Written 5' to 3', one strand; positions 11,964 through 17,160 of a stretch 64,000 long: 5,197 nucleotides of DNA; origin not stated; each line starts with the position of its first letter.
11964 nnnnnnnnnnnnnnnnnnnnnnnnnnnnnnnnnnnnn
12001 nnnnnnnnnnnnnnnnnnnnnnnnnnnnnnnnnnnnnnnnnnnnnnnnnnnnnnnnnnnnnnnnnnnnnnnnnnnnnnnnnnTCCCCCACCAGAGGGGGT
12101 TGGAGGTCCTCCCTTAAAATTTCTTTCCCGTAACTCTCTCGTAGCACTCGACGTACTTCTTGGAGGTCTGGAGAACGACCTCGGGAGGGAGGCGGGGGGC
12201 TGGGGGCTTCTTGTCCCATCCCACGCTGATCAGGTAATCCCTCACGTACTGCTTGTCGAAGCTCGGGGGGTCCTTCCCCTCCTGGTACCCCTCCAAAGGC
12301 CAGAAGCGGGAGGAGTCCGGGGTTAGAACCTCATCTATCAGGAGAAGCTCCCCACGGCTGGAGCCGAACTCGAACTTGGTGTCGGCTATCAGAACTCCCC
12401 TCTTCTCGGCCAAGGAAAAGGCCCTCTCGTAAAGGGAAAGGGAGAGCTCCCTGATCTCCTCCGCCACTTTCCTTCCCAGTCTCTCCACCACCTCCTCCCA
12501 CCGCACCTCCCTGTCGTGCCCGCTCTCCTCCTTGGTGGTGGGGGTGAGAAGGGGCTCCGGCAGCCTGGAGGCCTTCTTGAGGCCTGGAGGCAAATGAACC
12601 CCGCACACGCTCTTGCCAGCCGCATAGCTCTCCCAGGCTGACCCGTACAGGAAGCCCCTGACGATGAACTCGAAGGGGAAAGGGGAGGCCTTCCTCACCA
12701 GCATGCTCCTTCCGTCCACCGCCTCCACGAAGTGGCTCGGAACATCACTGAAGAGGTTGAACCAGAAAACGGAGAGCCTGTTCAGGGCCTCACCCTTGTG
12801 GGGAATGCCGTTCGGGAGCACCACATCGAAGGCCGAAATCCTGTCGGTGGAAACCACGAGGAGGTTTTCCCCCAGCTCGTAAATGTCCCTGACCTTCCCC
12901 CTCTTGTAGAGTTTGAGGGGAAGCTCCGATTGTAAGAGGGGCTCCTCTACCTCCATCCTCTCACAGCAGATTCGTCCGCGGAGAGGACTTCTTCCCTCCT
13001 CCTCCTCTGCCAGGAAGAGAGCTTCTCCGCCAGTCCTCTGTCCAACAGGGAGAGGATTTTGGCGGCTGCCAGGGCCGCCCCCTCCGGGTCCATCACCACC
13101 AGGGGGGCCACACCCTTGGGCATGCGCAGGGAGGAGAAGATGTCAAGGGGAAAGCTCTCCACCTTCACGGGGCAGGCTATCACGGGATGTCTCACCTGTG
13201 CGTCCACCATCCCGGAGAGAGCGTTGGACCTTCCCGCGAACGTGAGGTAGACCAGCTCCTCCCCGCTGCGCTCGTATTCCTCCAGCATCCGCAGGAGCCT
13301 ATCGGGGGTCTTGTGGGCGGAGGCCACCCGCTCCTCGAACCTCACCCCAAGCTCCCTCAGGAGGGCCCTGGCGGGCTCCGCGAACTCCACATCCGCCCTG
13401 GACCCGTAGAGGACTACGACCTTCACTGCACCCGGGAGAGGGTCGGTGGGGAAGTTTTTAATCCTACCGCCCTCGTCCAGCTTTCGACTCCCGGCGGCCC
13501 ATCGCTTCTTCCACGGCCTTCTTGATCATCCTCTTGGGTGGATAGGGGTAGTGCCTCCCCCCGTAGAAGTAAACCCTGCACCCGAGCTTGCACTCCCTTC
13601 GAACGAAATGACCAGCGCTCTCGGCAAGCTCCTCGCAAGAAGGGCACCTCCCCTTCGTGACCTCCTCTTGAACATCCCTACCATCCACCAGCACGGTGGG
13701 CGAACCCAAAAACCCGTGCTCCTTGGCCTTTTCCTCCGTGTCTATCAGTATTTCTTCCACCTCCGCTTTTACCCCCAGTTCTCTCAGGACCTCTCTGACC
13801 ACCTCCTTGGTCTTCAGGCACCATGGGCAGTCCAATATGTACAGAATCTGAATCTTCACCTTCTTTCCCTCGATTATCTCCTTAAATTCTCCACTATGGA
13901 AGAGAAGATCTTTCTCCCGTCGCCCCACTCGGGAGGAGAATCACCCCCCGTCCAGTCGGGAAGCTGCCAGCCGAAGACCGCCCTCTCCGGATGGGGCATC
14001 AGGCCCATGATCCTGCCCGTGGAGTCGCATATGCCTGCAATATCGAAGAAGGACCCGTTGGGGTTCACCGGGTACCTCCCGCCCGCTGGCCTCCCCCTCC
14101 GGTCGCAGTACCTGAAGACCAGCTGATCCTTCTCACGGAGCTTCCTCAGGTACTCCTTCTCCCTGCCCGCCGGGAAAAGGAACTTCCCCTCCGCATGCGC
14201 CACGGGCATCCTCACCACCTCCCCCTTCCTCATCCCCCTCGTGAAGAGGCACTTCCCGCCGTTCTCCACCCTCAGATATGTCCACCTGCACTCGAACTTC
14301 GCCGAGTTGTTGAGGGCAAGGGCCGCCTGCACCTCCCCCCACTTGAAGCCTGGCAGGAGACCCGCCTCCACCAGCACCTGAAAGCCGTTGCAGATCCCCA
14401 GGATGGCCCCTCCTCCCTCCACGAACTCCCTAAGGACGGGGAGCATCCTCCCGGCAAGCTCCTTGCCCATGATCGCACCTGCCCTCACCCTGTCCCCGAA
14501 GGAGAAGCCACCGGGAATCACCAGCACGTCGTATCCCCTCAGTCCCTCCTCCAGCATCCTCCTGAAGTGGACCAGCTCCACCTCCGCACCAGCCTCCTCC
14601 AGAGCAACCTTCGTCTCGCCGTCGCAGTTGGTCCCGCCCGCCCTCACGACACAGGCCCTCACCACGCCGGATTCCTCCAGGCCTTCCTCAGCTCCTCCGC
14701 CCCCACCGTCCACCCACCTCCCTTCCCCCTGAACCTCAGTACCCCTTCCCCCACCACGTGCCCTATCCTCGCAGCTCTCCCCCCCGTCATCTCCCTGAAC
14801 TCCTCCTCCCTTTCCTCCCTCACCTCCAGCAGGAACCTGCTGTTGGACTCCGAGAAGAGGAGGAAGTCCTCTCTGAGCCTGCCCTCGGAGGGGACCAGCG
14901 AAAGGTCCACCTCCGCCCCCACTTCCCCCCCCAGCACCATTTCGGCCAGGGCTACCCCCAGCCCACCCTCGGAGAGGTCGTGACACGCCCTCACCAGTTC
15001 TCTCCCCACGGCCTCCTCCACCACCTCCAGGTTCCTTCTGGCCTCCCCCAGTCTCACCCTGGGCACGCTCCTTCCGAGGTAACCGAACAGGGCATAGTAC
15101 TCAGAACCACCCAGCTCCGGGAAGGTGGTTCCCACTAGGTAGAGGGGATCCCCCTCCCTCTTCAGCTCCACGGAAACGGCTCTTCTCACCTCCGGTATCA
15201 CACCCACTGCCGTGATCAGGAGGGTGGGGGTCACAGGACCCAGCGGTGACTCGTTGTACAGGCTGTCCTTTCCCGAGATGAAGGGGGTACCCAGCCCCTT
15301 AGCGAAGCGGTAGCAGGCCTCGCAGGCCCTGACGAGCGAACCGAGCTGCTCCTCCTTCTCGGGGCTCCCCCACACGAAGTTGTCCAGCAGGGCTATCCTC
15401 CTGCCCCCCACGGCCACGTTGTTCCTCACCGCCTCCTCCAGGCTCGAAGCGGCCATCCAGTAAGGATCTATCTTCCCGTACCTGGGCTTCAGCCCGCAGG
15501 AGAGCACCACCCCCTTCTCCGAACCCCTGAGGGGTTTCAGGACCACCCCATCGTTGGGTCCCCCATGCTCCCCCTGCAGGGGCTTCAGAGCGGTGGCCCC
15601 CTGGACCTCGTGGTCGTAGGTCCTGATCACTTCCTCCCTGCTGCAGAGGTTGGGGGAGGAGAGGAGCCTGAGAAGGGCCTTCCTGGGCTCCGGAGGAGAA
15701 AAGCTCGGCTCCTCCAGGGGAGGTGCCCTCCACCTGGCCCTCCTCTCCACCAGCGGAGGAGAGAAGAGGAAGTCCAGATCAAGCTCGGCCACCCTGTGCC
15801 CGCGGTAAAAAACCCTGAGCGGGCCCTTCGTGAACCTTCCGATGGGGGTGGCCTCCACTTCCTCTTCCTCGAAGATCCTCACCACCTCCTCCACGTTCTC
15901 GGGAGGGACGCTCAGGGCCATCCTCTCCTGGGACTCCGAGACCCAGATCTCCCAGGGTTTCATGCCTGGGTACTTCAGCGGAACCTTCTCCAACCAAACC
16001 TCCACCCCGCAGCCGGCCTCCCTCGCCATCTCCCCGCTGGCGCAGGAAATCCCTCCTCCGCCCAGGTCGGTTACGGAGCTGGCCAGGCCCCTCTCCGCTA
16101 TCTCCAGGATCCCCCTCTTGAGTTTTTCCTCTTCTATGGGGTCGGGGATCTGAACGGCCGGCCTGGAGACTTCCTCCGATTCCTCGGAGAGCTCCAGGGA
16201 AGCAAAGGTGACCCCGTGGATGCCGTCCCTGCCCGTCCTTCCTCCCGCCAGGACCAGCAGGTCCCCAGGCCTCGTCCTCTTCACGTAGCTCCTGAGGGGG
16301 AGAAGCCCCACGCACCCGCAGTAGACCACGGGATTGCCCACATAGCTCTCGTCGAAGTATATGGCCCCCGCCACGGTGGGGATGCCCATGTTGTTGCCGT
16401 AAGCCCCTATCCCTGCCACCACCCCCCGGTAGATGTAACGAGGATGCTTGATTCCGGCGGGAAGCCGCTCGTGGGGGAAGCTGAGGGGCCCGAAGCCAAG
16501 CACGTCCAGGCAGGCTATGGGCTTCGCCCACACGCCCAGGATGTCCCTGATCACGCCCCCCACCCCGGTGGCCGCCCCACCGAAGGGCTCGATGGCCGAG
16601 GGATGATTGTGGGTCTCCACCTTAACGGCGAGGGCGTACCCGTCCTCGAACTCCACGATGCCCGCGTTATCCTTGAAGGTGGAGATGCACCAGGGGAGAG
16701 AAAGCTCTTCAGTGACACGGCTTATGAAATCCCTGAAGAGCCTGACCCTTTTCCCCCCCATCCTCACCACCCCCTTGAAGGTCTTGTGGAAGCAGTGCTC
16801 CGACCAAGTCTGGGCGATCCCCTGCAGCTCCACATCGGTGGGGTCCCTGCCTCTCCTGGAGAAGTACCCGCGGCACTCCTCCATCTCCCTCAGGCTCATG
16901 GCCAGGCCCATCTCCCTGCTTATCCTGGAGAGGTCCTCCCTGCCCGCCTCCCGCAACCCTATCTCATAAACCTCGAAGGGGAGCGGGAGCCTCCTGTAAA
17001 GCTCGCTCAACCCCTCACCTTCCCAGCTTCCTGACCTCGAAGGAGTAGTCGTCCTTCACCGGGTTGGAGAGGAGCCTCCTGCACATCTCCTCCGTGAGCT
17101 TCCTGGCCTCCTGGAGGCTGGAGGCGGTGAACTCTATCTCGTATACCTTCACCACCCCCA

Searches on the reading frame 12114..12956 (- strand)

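Call 23: search_protein_families(library=pfam, proteins=[window:12114-12956:-], max_evalue=0.0001)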
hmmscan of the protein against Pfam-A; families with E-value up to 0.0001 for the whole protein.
window:12114-12956:- (280 aa): 1 family
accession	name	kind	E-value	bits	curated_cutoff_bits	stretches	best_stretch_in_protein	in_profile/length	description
PF01259.24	SAICAR_synt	-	5.5e-73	246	20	1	17-250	2-229/233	SAICAR synthetase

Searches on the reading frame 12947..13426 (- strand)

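Call 23: search_protein_families(library=pfam, proteins=[window:12947-13426:-], max_evalue=0.0001)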
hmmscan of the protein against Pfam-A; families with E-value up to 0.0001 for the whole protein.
window:12947-13426:- (159 aa): 1 family
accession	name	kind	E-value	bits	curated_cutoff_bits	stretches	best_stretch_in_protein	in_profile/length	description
PF00731.26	AIRC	-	7.1e-36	123.4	30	1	2-145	1-147/148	AIR carboxylase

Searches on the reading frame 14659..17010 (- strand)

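Call 23: search_protein_families(library=pfam, proteins=[window:14659-17010:-], max_evalue=0.0001)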
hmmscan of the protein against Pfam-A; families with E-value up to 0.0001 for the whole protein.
window:14659-17010:- (783 aa): 3 families
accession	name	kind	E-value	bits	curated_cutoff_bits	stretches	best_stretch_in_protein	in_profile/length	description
PF02769.27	AIRS_C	-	8.3e-59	198.7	23.1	2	247-398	1-151/156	AIR synthase related protein, C-terminal domain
PF00586.29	AIRS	-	2.7e-32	111.9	24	2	114-236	2-111/112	AIR synthase related protein, N-terminal domain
PF18072.6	FGAR-AT_linker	-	4.3e-17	62.8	26.6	1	27-76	1-50/50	Formylglycinamide ribonucleotide amidotransferase linker domain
